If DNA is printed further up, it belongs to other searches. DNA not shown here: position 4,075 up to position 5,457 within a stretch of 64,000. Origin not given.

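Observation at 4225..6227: argR divergently paired with an amidinotransferase-fold enzyme and a coupled small ORF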

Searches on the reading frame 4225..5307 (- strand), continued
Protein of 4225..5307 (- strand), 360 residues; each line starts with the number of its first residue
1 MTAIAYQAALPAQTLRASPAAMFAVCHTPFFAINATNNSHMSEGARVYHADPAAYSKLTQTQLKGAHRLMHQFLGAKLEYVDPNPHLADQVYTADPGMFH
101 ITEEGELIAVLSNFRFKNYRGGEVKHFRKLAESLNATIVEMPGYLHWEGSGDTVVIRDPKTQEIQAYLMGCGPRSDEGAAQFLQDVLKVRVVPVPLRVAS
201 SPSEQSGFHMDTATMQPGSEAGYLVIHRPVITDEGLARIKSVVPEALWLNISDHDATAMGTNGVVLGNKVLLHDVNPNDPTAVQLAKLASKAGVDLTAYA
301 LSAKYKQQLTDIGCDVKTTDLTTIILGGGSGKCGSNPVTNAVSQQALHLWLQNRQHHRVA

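Call 22: search_protein_families(library=ncbifam, proteins=[P0010, P0011, P0012, P0013, P0014, P0015, P0016, P0017, P0018, P0020], max_evalue=0.001)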
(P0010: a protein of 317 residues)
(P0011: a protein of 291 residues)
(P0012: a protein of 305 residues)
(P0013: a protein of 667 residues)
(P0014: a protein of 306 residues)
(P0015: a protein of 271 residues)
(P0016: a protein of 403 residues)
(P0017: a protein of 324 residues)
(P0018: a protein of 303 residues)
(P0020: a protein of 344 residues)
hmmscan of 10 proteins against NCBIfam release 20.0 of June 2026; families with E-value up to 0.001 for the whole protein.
P0010 (317 aa): 6 families
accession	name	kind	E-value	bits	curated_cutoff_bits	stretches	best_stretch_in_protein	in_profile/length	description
NF052232.1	Arg_dihydro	equivalog_domain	3e-57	193.9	450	1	1-278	7-264/266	arginine dihydrolase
NF052231.1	bifunc_ArgZ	exception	1.2e-54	185.7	1025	1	1-281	9-269/696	bifunctional arginine dihydrolase/ornithine cyclodeaminase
NF045659.1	DiMArgaseDdahMtb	equivalog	4e-40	137.8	300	1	1-278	28-280/283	dimethylargininase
NF045660.1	DiMthArgaseDdahStm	equivalog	3.9e-12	46.5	340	1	15-277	9-245/249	dimethylargininase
NF045658.1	DiMArgaseDdah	equivalog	2.1e-09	37.6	450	0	30-109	26-100/254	dimethylargininase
NF046062.1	citrull_CtlX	equivalog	0.00092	18.4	334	0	11-237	18-245/299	citrulline utilization hydrolase CtlX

P0011 (291 aa): 5 families
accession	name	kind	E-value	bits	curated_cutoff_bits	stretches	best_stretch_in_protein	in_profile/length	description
NF052232.1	Arg_dihydro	equivalog_domain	1.1e-51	175.6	450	1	7-283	4-264/266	arginine dihydrolase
NF052231.1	bifunc_ArgZ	exception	1.9e-49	168.5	1025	1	7-286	6-269/696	bifunctional arginine dihydrolase/ornithine cyclodeaminase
NF045659.1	DiMArgaseDdahMtb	equivalog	5.2e-45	153.8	300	1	7-283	25-280/283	dimethylargininase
NF045660.1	DiMthArgaseDdahStm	equivalog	1.4e-12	48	340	1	39-283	24-246/249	dimethylargininase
NF045658.1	DiMArgaseDdah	equivalog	1.1e-06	28.7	450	1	43-133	30-118/254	dimethylargininase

P0012 (305 aa): 6 families
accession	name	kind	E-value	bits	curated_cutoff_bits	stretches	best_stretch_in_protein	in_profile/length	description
NF052231.1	bifunc_ArgZ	exception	1.8e-73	247.9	1025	1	15-299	4-278/696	bifunctional arginine dihydrolase/ornithine cyclodeaminase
NF052232.1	Arg_dihydro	equivalog_domain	2.9e-72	243.1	450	1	16-289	3-266/266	arginine dihydrolase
NF045659.1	DiMArgaseDdahMtb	equivalog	4.3e-63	213.1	300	1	16-289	24-282/283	dimethylargininase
NF045660.1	DiMthArgaseDdahStm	equivalog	8.2e-17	61.8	340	1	50-290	27-249/249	dimethylargininase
NF045658.1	DiMArgaseDdah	equivalog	2.1e-09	37.5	450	1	61-289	40-253/254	dimethylargininase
NF046062.1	citrull_CtlX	equivalog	1.1e-07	31.3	334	1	17-245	2-243/299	citrulline utilization hydrolase CtlX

P0013 (667 aa): 7 families
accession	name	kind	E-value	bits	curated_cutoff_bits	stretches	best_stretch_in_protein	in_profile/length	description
NF045659.1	DiMArgaseDdahMtb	equivalog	2.7e-104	348.3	300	2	73-348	17-281/283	dimethylargininase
NF052232.1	Arg_dihydro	equivalog_domain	1.9e-97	325.7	450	2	81-348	4-265/266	arginine dihydrolase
NF052231.1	bifunc_ArgZ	exception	1.8e-94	317.2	1025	2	81-350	6-269/696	bifunctional arginine dihydrolase/ornithine cyclodeaminase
NF045660.1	DiMthArgaseDdahStm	equivalog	6.7e-25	88.3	340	2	414-661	22-245/249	dimethylargininase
NF045658.1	DiMArgaseDdah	equivalog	2.6e-15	56.9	450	2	108-350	29-254/254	dimethylargininase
NF002381.0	PRK01388.1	subfamily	5.4e-11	42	414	0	270-349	322-399/405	arginine deiminase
TIGR01078.1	arcA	equivalog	2.2e-09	36.6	489.1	0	290-349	343-402/408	arginine deiminase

P0014 (306 aa): 6 families
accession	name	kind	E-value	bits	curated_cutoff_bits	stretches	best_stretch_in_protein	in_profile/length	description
NF052231.1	bifunc_ArgZ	exception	4.8e-72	243.2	1025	1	28-301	7-270/696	bifunctional arginine dihydrolase/ornithine cyclodeaminase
NF052232.1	Arg_dihydro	equivalog_domain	5e-71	239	450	1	29-299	6-266/266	arginine dihydrolase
NF045659.1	DiMArgaseDdahMtb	equivalog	1.1e-62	211.8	300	1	17-299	15-282/283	dimethylargininase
NF045660.1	DiMthArgaseDdahStm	equivalog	3.3e-13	50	340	1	60-300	27-249/249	dimethylargininase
NF046062.1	citrull_CtlX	equivalog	4.1e-08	32.7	334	1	53-297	30-295/299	citrulline utilization hydrolase CtlX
NF045658.1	DiMArgaseDdah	equivalog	5.1e-06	26.4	450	1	70-299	39-253/254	dimethylargininase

P0015 (271 aa): 7 families
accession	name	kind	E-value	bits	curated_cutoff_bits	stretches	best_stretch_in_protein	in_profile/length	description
NF045659.1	DiMArgaseDdahMtb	equivalog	1.2e-70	237.9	300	1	3-265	18-280/283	dimethylargininase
NF052232.1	Arg_dihydro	equivalog_domain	6.6e-66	222.3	450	1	9-265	3-264/266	arginine dihydrolase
NF052231.1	bifunc_ArgZ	exception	1e-63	215.6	1025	1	8-266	4-267/696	bifunctional arginine dihydrolase/ornithine cyclodeaminase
NF045660.1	DiMthArgaseDdahStm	equivalog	1.7e-16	60.8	340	1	32-265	23-246/249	dimethylargininase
TIGR01078.1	arcA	equivalog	8.2e-15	54.5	489.1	1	43-205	133-306/408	arginine deiminase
NF002381.0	PRK01388.1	subfamily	7e-14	51.5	414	1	53-215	144-317/405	arginine deiminase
NF045658.1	DiMArgaseDdah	equivalog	1.8e-12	47.6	450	1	32-265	25-251/254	dimethylargininase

P0016 (403 aa): 5 families
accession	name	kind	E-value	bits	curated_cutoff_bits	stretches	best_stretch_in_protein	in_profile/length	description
NF052232.1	Arg_dihydro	equivalog_domain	8.1e-33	113.8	450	1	87-334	32-264/266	arginine dihydrolase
NF052231.1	bifunc_ArgZ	exception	3e-32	111.6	1025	1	87-337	34-269/696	bifunctional arginine dihydrolase/ornithine cyclodeaminase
NF045659.1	DiMArgaseDdahMtb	equivalog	3.9e-26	91.9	300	1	88-333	53-279/283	dimethylargininase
NF045660.1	DiMthArgaseDdahStm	equivalog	9.3e-14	51.8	340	1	85-335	24-247/249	dimethylargininase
NF045658.1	DiMArgaseDdah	equivalog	4.2e-13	49.7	450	1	84-334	25-251/254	dimethylargininase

P0017 (324 aa): 5 families
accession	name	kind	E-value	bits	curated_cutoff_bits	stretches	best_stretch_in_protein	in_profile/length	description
NF052232.1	Arg_dihydro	equivalog_domain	2.3e-36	125.4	450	1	19-310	4-264/266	arginine dihydrolase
NF052231.1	bifunc_ArgZ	exception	4.2e-35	121.1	1025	1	19-314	6-270/696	bifunctional arginine dihydrolase/ornithine cyclodeaminase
NF045659.1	DiMArgaseDdahMtb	equivalog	8e-33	113.8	300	1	14-308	20-278/283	dimethylargininase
NF045658.1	DiMArgaseDdah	equivalog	1.2e-08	35.1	450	1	75-309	43-250/254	dimethylargininase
NF045660.1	DiMthArgaseDdahStm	equivalog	0.00012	22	340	0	59-310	26-246/249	dimethylargininase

P0018 (303 aa): 5 families
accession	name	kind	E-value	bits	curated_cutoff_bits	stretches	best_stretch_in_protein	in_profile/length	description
NF052232.1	Arg_dihydro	equivalog_domain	2.1e-36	125.6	450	1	38-292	32-264/266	arginine dihydrolase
NF052231.1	bifunc_ArgZ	exception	4.2e-36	124.4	1025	1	38-298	34-272/696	bifunctional arginine dihydrolase/ornithine cyclodeaminase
NF045659.1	DiMArgaseDdahMtb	equivalog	8.9e-23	80.9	300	1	38-292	52-280/283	dimethylargininase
NF045658.1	DiMArgaseDdah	equivalog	1.3e-09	38.2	450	1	24-292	15-251/254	dimethylargininase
NF045660.1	DiMthArgaseDdahStm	equivalog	1.3e-07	31.7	340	1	39-212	27-185/249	dimethylargininase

P0020 (344 aa): 5 families
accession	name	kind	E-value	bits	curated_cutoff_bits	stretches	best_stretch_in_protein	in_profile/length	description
NF052232.1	Arg_dihydro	equivalog_domain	2.1e-34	119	450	1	20-317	5-263/266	arginine dihydrolase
NF052231.1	bifunc_ArgZ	exception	1.9e-33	115.6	1025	1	19-323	6-271/696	bifunctional arginine dihydrolase/ornithine cyclodeaminase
NF045659.1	DiMArgaseDdahMtb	equivalog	2e-27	96.1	300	1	56-318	49-280/283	dimethylargininase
NF045660.1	DiMthArgaseDdahStm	equivalog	1.3e-10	41.4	340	1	58-317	25-245/249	dimethylargininase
NF045658.1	DiMArgaseDdah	equivalog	1.8e-05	24.6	450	1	60-317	29-250/254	dimethylargininase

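Call 23: predict_structure(alignment_id=A1)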
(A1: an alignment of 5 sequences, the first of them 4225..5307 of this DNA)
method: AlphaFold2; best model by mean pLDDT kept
length: 360 residues; sequences in the alignment: 5
mean_pLDDT: 42.9   pTM: 0.44
mean pLDDT of the five models: 42.9, 42.5, 40.6, 40.3, 38.7
residues with pLDDT >= 90: 0; 70-90: 34; 50-70: 74; < 50: 252
segments of 3 or more residues with pLDDT < 50: 1-48, 59-95, 115-121, 156-161, 171-174, 195-277, 296-360
pLDDT, mean of each block of 10 residues (from residue 1): 26 24 25 27 47 52 43 33 30 51 68 54 60 75 70 50 56 60 80 50 33 26 25 35 34 32 29 42 62 50 34 27 29 28 38 37
secondary structure, 60 per line:
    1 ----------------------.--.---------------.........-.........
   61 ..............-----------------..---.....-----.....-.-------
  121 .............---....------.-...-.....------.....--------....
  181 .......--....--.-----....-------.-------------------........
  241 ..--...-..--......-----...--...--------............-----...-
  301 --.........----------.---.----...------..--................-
elements in order: H42-50 H52-74 E97-101 E107-111 H121-133 E137-140 E153-157 E164-168 H177-187 E190-193 H202-205 H233-242 H253-258 E264-266 E269-271 H280-291 H303-311 H344-359
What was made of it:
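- Tried and rejected: A five-sequence alignment gave an unusable model (pLDDT 43, call 23).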

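Call 32: predict_structure(alignment_id=A2)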
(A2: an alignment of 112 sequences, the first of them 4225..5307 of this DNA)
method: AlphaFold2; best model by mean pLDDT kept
length: 360 residues; sequences in the alignment: 112
mean_pLDDT: 93.9   pTM: 0.91
mean pLDDT of the five models: 93.9, 93.5, 93.1, 92.9, 92.8
residues with pLDDT >= 90: 318; 70-90: 25; 50-70: 6; < 50: 11
segments of 3 or more residues with pLDDT < 50: 1-3, 6-11
pLDDT, mean of each block of 10 residues (from residue 1): 46 62 97 94 97 97 98 97 96 98 98 93 96 98 98 96 97 96 98 95 86 94 97 98 98 98 97 96 97 97 98 97 98 98 96 90
secondary structure, 60 per line:
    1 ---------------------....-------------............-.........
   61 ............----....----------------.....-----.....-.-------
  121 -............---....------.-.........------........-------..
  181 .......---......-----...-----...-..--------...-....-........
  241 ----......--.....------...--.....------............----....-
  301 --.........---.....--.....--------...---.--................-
elements in order: E22-25 H39-50 H52-72 E77-80 E97-101 E107-111 H122-133 E137-140 H149-152 E153-157 E164-171 H179-187 E191-196 E224-226 H233-240 E248-250 H253-257 E264-266 E269-273 H280-291 H296-299 H303-311 E315-319 H322-326 E335-337 H344-359
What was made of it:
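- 4225..5307 (-): 360-aa pentein-fold guanidino-group hydrolase of the ArgZ/DDAH-like family, Asp-type clade. AF2 model with pLDDT 93.9 and pTM 0.91 (call 32).
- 4405..4482 (-): Family-specific 26-residue insertion (residues 276-301), modelled as helices. Helices 280-291 and 296-299 appear in the model (call 32).
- Tried and rejected: The 112-sequence alignment solved this (call 32).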

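Call 36: fold_search(model_id=the predicted structure, library=pdb)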
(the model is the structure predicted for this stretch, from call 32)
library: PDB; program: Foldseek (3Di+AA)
matches with E <= 10: 498; with E <= 0.001: 98
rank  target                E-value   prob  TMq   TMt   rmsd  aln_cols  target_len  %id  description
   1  6juz                  4.4e-21  1.00  0.69  0.91   2.2       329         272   21  Crystal Structure of N-terminal domain of ArgZ(N71S) covalently bond to a reaction intermediate (released 2020-01-15)
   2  6jv0                  6.2e-21  1.00  0.69  0.90   3.6       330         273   21  Crystal Structure of N-terminal domain of ArgZ, bound to Product, an arginine dihydrolase from the Ornithine-Ammonia Cyc (released 2020-01-15)
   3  6jv1                  2.1e-20  1.00  0.70  0.93   2.1       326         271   21  Crystal Structure of N-terminal domain of ArgZ, C264S mutant, bound to Substrate, an arginine dihydrolase from the Ornit (released 2020-01-15)
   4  6juy_C                1.1e-19  1.00  0.70  0.39   2.2       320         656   22  Crystal Structure of ArgZ, apo structure, an Arginine Dihydrolase from the Ornithine-Ammonia Cycle in Cyanobacteria (released 2020-01-15)
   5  6lrf_B                1.2e-19  1.00  0.71  0.38   2.2       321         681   22  Crystal structure of unliganded AgrE (released 2020-04-01)
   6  6lrg_B                2.3e-19  1.00  0.70  0.38   2.2       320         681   22  Crystal Structure of the Ternary Complex of AgrE with Ornithine and NAD+ (released 2020-04-01)
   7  6juy_B                3.8e-19  1.00  0.63  0.36   4.0       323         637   21  Crystal Structure of ArgZ, apo structure, an Arginine Dihydrolase from the Ornithine-Ammonia Cycle in Cyanobacteria (released 2020-01-15)
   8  6juy_D                9.1e-19  1.00  0.65  0.38   2.5       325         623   21  Crystal Structure of ArgZ, apo structure, an Arginine Dihydrolase from the Ornithine-Ammonia Cycle in Cyanobacteria (released 2020-01-15)
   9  6juy_A                1.2e-18  1.00  0.64  0.36   4.0       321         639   21  Crystal Structure of ArgZ, apo structure, an Arginine Dihydrolase from the Ornithine-Ammonia Cycle in Cyanobacteria (released 2020-01-15)
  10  6lrh_B                1.3e-18  1.00  0.69  0.38   2.5       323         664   22  Crystal Structure of the Binary Complex of AgrE C264A mutant with L-arginine (released 2020-04-01)
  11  6lrg_A                1.4e-18  1.00  0.68  0.37   2.5       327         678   22  Crystal Structure of the Ternary Complex of AgrE with Ornithine and NAD+ (released 2020-04-01)
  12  6lrf_A                3.9e-18  1.00  0.69  0.38   2.4       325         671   22  Crystal structure of unliganded AgrE (released 2020-04-01)
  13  6lrh_A                4.9e-18  1.00  0.70  0.38   2.2       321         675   21  Crystal Structure of the Binary Complex of AgrE C264A mutant with L-arginine (released 2020-04-01)
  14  7ut0_B                1.6e-12  1.00  0.58  0.73   5.3       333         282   17  Human DDAH-1, apo form (released 2022-05-18)
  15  7usz_A                6.8e-12  1.00  0.58  0.75   5.3       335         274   17  Human DDAH-1, holo (Zn-bound) form (released 2022-05-11)
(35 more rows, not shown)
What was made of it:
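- Closest known: DDAH. Same: Same fold and second-best structural class (Foldseek E about 1e-10 to 1e-12, call 36).
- Closest known: DDAH. Different: 12-17% identity and TM about 0.57 relative to the query (call 36).
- Closest known: Arginine deiminase ArcA. Different: The structural match is weak (TM about 0.42, E about 1e-7, call 36).
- DDAH is the second-best structural class (call 36). Amidinotransferases match much more weakly than ArgZ or DDAH: Foldseek E about 1e-8 to 1e-9 and TM about 0.55 (call 36).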

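Call 42: find_related_loci(query=A1, collection=genome_contigs, flank=8000)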
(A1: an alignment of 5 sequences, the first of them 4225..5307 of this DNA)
Query A1 (360 aa) in genome_contigs; peptide patterns used: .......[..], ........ (x = any residue, [..] = any of these).
29 stretches matched a pattern; 2 encode a relative of the query (tblastn E <= 1e-3); 2 distinct loci.
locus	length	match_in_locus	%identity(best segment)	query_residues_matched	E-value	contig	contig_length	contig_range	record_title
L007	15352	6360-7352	70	19-350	3e-161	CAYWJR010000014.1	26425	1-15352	MAG TPA_asm: uncultured Alphaproteobacteria bacterium isolate SRP199154_co2_108 genome assembly, contig: NODE_1074_lengt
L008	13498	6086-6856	23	75-338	3e-6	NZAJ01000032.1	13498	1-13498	MAG: Micavibrio sp. isolate ARS33 MHASMcontig_599978, whole genome shotgun sequence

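Call 45: find_encoding_contigs(protein=P0010, flank=5000, max_places=3)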
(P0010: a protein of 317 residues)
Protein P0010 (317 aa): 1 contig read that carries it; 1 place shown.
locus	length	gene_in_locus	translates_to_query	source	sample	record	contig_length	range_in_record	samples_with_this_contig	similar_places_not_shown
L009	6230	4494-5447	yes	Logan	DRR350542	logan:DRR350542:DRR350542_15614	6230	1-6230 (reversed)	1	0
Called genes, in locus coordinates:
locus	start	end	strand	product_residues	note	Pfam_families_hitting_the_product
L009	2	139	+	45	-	?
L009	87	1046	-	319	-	PF00291:PALP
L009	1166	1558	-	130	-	-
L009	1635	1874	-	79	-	-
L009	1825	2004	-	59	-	-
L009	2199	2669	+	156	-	-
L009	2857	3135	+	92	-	-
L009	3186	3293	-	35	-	-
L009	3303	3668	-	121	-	-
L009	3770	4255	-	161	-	PF01316:Arg_repressor, PF02863:Arg_repressor_C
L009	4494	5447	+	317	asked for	PF19420:DDAH_eukar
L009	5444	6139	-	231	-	PF04314:LpqE-like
